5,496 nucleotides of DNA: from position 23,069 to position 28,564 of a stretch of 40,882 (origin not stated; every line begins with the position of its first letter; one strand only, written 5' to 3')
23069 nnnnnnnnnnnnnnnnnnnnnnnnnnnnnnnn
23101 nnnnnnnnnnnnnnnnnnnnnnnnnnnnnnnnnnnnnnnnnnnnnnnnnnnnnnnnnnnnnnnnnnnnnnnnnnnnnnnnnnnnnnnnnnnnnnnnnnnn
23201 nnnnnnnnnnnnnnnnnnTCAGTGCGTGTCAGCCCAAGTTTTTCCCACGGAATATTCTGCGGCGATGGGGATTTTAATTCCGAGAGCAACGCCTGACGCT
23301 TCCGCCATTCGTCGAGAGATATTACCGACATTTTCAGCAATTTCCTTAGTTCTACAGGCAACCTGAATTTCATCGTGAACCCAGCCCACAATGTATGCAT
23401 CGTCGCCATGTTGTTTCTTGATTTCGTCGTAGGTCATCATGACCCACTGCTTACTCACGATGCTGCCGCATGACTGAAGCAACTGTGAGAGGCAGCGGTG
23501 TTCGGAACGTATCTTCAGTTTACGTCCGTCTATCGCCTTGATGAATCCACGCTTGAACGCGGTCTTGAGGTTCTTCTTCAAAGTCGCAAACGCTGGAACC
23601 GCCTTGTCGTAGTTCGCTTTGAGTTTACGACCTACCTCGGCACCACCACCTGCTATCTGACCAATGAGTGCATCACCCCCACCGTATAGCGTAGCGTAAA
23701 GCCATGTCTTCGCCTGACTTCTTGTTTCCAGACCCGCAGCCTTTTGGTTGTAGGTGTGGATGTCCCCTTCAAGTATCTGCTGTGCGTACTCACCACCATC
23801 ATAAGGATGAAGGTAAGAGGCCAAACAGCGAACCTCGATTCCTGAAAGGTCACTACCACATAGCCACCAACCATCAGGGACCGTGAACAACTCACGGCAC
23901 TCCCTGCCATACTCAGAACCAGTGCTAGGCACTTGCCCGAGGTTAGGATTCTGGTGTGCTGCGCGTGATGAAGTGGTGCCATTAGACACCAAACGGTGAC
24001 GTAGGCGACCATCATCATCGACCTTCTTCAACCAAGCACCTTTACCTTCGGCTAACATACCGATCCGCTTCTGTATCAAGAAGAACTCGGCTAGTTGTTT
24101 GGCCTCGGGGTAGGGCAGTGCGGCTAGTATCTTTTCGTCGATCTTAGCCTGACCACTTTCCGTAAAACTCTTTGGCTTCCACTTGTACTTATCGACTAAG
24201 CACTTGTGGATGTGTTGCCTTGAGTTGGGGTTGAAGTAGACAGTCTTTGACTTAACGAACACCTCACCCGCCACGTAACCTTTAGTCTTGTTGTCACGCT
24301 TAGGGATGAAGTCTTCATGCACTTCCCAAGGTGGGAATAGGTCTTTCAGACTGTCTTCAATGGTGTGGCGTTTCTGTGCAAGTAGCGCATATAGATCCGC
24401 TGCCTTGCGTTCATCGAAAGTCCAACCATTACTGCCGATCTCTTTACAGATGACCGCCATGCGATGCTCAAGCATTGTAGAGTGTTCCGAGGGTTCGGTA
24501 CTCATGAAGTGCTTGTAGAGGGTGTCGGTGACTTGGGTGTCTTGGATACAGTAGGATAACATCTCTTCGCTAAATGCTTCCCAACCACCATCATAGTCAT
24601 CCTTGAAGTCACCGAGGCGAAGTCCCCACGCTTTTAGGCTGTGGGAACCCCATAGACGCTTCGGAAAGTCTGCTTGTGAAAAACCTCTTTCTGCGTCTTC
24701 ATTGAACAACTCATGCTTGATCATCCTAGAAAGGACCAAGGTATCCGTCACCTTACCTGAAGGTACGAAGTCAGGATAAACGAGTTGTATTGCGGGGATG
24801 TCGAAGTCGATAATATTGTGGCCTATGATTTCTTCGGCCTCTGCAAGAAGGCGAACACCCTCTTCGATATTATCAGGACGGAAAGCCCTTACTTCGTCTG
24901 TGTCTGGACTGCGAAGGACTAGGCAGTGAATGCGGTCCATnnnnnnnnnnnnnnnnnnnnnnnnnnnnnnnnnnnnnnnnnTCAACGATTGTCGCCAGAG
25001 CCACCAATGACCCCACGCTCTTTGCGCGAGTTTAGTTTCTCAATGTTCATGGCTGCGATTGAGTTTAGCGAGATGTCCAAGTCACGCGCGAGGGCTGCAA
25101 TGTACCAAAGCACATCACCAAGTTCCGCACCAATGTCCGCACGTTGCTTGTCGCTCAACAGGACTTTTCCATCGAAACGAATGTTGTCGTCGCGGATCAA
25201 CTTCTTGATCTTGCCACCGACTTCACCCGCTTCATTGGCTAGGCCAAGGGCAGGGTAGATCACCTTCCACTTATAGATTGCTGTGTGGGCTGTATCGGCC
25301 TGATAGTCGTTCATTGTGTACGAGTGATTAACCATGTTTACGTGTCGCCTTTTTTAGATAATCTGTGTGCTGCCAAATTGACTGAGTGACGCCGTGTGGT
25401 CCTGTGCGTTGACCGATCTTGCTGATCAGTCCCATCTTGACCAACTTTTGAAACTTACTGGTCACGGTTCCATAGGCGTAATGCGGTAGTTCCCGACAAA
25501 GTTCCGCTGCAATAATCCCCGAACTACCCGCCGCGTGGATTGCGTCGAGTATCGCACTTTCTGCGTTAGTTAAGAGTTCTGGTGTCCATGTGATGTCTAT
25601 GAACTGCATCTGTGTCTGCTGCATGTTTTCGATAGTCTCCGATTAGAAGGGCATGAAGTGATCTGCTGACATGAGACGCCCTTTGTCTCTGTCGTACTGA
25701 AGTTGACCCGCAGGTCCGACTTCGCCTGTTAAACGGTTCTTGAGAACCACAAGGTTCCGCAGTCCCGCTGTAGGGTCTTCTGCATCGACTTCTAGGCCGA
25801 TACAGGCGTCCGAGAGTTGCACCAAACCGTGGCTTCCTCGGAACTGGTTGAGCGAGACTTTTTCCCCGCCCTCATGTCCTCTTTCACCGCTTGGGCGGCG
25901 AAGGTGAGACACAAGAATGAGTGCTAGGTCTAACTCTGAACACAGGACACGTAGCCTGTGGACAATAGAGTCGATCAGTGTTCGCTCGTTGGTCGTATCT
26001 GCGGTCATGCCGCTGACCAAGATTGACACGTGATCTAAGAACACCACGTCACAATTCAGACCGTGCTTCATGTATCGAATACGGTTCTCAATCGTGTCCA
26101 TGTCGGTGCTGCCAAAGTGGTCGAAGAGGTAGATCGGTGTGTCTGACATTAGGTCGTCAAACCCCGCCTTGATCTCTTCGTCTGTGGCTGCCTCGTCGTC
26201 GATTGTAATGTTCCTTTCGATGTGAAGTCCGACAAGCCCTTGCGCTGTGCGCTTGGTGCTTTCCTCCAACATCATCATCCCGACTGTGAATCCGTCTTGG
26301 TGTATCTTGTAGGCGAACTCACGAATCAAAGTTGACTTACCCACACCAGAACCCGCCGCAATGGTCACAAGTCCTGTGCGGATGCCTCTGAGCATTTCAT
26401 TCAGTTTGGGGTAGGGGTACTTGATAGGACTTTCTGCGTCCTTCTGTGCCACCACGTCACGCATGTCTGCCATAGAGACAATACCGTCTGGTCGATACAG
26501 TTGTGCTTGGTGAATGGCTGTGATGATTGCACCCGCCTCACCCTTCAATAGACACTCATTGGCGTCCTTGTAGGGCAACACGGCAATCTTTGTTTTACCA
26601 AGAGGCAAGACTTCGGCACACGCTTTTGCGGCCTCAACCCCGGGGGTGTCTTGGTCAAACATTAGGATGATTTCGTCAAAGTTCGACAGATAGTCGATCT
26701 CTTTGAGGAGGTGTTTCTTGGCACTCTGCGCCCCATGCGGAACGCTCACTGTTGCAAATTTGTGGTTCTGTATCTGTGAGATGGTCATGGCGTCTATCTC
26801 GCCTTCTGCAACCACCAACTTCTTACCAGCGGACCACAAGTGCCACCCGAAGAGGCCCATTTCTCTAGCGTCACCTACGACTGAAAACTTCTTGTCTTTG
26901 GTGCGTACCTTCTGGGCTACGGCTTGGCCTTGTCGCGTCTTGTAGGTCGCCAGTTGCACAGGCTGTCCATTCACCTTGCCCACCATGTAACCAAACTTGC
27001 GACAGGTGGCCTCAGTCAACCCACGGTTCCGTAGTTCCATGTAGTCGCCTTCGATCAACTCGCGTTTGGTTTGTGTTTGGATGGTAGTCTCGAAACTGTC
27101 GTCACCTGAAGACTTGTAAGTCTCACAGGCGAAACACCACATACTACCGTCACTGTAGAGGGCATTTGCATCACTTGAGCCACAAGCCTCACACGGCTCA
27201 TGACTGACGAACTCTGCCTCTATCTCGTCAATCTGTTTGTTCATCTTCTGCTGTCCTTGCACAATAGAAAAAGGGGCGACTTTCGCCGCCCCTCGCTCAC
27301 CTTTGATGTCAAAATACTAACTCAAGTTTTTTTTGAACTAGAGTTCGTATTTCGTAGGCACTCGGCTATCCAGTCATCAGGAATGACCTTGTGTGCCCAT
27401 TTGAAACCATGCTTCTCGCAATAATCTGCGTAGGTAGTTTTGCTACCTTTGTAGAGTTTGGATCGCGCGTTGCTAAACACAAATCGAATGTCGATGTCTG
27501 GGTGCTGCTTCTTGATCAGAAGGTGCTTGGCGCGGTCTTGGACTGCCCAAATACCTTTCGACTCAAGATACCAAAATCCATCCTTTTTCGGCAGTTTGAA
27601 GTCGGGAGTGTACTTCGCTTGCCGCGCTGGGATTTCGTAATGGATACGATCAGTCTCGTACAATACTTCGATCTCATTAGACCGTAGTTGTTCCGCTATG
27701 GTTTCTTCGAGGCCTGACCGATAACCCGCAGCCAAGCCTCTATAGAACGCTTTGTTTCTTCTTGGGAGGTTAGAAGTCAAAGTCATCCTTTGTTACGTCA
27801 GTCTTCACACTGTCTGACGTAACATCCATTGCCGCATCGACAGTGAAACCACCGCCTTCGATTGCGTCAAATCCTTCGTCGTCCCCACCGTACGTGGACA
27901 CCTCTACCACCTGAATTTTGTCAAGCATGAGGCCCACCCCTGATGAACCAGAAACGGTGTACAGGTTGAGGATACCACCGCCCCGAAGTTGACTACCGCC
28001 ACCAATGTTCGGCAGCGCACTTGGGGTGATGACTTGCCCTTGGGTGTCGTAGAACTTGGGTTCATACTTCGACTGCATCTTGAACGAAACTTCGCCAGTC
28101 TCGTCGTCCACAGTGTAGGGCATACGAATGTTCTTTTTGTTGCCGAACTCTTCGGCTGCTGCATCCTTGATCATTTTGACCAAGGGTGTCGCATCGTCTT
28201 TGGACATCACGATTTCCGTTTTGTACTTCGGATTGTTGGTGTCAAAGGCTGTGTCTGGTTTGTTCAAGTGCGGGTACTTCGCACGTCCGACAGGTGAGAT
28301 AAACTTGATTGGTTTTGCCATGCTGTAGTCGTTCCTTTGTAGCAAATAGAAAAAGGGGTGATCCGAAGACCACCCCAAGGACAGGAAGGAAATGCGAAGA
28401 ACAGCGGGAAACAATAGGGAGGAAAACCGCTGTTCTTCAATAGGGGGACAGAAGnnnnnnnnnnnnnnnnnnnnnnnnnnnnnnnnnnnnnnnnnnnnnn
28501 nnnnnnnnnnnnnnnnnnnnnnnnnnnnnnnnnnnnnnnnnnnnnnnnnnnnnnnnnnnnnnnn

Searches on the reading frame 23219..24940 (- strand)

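Call 52: search_protein_families(library=phrogs, proteins=[window:23219-24940:-], max_evalue=0.00001)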
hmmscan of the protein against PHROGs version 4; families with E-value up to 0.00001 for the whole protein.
window:23219-24940:- (573 aa): 9 families
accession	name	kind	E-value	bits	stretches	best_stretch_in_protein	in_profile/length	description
phrog_17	-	DNA, RNA and nucleotide metabolism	1.2e-124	418.9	1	3-572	691-1233/1445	DNA polymerase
phrog_15971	-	DNA, RNA and nucleotide metabolism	4.9e-110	369.2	1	156-573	5-376/376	DNA polymerase I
phrog_403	-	DNA, RNA and nucleotide metabolism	2e-18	67.4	1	24-176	130-278/321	DNA polymerase exonuclease subunit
phrog_6375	-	DNA, RNA and nucleotide metabolism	4.4e-14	53.9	1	419-539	2-143/204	DNA polymerase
phrog_8888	-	DNA, RNA and nucleotide metabolism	2.1e-11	45.4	1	349-529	2-192/295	DNA polymerase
phrog_24147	-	DNA, RNA and nucleotide metabolism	2.2e-11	44.8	1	481-573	3-93/93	DNA polymerase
phrog_38876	-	DNA, RNA and nucleotide metabolism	6.9e-11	43.6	1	63-144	11-92/111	DNA polymerase exonuclease subunit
phrog_10285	-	DNA, RNA and nucleotide metabolism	2.2e-08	34.5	0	331-464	29-173/321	DNA polymerase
phrog_5995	-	DNA, RNA and nucleotide metabolism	5.2e-08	33.7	1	462-571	61-177/236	DNA polymerase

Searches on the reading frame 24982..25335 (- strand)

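Call 42: search_protein_families(library=pfam, proteins=[window:24982-25335:-], max_evalue=0.01)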
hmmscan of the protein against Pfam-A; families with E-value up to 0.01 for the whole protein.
window:24982-25335:- (117 aa): 1 family
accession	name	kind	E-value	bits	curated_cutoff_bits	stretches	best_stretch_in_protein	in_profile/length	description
PF03819.22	MazG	-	9.6e-09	35.8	22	1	31-106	9-71/74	MazG nucleotide pyrophosphohydrolase domain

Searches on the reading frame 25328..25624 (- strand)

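Call 42: search_protein_families(library=pfam, proteins=[window:25328-25624:-], max_evalue=0.01)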
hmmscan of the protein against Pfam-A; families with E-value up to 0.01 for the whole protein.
window:25328-25624:- (98 aa): 4 families
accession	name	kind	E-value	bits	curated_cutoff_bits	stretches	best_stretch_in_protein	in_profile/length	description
PF12802.13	MarR_2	-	0.001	19.6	27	1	18-70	3-53/61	MarR family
PF22381.2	Staph_reg_Sar_Rot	-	0.0041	17.6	27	1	18-69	12-60/85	Transcriptional regulator SarA/Rot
PF24657.1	DUF7646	-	0.0061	17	27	1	22-48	16-42/85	Domain of unknown function (DUF7646)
PF03965.22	Penicillinase_R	-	0.0073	17.1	22.6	1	18-71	1-55/115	Penicillinase repressor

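Call 59: search_protein_families(library=pfam, proteins=[window:25328-25624:-], max_evalue=1)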
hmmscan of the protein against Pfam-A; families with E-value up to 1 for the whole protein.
window:25328-25624:- (98 aa): 7 families
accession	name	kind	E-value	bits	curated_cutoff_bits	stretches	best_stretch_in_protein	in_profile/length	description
PF12802.13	MarR_2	-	0.001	19.6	27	1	18-70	3-53/61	MarR family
PF22381.2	Staph_reg_Sar_Rot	-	0.0041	17.6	27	1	18-69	12-60/85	Transcriptional regulator SarA/Rot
PF24657.1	DUF7646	-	0.0061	17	27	1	22-48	16-42/85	Domain of unknown function (DUF7646)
PF03965.22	Penicillinase_R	-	0.0073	17.1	22.6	1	18-71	1-55/115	Penicillinase repressor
PF04182.18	B-block_TFIIIC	-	0.012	16.1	22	1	22-79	4-54/73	B-block binding subunit of TFIIIC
PF05158.18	RNA_pol_Rpc34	-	0.04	13.8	28.4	1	19-68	9-58/332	RNA polymerase Rpc34 subunit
PF09114.16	MotA_activ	-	0.2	12.3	26.1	1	21-83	17-77/95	Transcription factor MotA, activation domain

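Call 60: search_protein_families(library=phrogs, proteins=[window:25328-25624:-], max_evalue=0.01)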
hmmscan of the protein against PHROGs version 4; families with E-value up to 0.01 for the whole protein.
window:25328-25624:- (98 aa): 2 families
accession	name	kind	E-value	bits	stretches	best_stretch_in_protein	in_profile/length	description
phrog_1123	-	unknown function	0.003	18.4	1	19-94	30-104/112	-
phrog_1032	-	DNA, RNA and nucleotide metabolism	0.006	17.6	1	53-85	53-83/281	replication initiation protein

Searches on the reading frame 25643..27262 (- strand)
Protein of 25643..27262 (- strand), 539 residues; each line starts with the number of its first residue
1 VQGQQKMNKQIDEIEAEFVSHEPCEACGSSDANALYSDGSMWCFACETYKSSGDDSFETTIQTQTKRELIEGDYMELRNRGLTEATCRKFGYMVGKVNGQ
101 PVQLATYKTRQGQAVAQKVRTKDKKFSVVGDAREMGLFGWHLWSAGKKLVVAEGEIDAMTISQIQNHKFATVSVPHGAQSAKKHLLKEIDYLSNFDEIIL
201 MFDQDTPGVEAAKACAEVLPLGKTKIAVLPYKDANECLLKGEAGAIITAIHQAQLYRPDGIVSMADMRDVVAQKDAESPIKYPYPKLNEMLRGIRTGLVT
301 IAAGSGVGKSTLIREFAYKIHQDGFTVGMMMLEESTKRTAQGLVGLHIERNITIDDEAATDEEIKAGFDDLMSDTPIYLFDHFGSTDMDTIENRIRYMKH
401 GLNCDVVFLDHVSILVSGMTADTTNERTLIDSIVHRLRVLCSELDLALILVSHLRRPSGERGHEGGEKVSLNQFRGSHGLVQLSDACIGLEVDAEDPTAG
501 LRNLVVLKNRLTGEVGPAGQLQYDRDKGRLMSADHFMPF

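Call 7: search_protein_families(library=pfam, proteins=[window:25643-27262:-], max_evalue=0.01)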
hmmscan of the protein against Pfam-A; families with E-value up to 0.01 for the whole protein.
window:25643-27262:- (539 aa): 10 families
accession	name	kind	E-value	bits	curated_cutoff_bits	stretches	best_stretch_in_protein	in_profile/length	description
PF21268.3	Helic-prim_T7_N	-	6.5e-22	78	27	1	72-130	1-59/59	Bacteriophage T7 DNA helicase/primase, N-terminal a+b fold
PF03796.21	DnaB_C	-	2.7e-16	60.2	27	1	284-516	6-240/255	DnaB-like helicase C terminal domain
PF13155.12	Toprim_2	-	2.7e-10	40.9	22.1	1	150-238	1-88/88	Toprim-like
PF01751.28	Toprim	-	1e-07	32.5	23.1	1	148-219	1-80/96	Toprim domain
PF13662.12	Toprim_4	-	1.5e-07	32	25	1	148-225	2-78/85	Toprim domain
PF13481.12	AAA_25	-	1.7e-07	31.5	27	1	282-457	17-193/195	AAA domain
PF06745.19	ATPase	-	0.00034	20.5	26.6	1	288-512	9-208/231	KaiC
PF03266.21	NTPase_1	-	0.00072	19.9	23.9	0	299-337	2-40/168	NTPase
PF13191.12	AAA_16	-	0.0076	17.2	32.6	0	289-327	14-55/167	AAA ATPase domain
PF25199.1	nSTAND_NTPase5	-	0.0078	16.5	34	0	295-331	40-77/145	Novel STAND NTPase 5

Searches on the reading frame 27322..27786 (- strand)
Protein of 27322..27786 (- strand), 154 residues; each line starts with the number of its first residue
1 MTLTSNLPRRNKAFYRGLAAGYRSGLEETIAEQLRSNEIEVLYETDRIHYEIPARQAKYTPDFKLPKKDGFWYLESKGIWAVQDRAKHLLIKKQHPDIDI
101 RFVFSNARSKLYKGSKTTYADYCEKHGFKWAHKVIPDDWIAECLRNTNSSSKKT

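Call 42: search_protein_families(library=pfam, proteins=[window:27322-27786:-], max_evalue=0.01)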
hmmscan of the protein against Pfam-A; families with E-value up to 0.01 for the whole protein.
window:27322-27786:- (154 aa): 1 family
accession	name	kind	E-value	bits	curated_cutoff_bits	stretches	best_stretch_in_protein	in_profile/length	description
PF05367.17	Phage_endo_I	-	2.3e-51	173.8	29.1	1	20-149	13-139/149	Phage endonuclease I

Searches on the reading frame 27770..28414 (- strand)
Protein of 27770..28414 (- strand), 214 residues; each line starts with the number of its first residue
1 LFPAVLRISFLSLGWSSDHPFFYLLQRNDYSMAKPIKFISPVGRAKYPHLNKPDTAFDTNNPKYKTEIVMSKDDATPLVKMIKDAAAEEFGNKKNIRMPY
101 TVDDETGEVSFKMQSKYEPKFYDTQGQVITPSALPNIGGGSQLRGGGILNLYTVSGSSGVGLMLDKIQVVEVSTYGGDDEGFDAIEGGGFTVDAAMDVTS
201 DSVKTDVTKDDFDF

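Call 42: search_protein_families(library=pfam, proteins=[window:27770-28414:-], max_evalue=0.01)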
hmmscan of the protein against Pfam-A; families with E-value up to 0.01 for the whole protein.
window:27770-28414:- (214 aa): 0 families

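Call 60: search_protein_families(library=phrogs, proteins=[window:27770-28414:-], max_evalue=0.01)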
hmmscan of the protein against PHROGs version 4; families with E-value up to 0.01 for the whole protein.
window:27770-28414:- (214 aa): 1 family
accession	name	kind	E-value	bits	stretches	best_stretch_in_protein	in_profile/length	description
phrog_112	-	DNA, RNA and nucleotide metabolism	7.2e-29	102.3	1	31-205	15-208/265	Gp2.5-like ssDNA binding protein and ssDNA annealing protein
